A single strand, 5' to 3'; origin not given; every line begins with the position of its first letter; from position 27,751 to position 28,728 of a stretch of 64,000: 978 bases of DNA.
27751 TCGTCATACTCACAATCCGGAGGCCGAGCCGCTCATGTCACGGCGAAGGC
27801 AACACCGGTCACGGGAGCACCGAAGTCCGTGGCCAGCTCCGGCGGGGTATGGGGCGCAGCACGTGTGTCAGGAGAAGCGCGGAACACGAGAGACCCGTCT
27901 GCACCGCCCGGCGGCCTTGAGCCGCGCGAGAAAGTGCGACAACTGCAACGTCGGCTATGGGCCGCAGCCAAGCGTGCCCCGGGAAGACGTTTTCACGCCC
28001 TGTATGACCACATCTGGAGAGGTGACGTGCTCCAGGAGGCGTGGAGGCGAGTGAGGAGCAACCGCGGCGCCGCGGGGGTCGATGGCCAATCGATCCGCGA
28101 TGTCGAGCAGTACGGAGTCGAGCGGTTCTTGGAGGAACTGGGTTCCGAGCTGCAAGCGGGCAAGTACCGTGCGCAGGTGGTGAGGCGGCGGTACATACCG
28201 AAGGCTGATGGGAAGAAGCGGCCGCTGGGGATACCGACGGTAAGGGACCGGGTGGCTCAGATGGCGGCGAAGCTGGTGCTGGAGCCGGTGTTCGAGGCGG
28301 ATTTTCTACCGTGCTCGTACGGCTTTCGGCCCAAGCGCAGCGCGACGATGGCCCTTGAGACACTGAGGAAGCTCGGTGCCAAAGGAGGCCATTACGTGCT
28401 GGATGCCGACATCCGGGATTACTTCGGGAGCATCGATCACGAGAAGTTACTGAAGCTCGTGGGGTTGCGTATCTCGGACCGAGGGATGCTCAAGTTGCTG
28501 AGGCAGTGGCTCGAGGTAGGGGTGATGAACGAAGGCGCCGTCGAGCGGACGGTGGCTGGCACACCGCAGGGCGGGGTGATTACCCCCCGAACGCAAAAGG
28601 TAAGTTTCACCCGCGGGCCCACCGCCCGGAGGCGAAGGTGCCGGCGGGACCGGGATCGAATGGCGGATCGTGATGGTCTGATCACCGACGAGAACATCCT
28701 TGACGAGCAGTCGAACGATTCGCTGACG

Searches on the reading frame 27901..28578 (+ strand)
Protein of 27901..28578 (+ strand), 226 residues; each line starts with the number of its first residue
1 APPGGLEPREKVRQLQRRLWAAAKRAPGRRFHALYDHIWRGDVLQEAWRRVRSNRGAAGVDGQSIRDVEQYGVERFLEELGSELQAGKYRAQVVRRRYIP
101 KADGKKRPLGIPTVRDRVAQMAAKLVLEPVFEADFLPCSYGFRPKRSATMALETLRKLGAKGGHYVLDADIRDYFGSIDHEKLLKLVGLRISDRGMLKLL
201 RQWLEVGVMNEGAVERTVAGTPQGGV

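Call 6: search_protein_families(library=pfam, proteins=[window:27901-28578:+], max_evalue=0.01)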
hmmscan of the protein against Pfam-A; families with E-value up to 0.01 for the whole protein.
window:27901-28578:+ (226 aa): 1 family
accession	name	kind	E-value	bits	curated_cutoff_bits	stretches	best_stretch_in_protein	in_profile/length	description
PF00078.32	RVT_1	-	6.7e-15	55.8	29.6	1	99-226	1-124/205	Reverse transcriptase (RNA-dependent DNA polymerase)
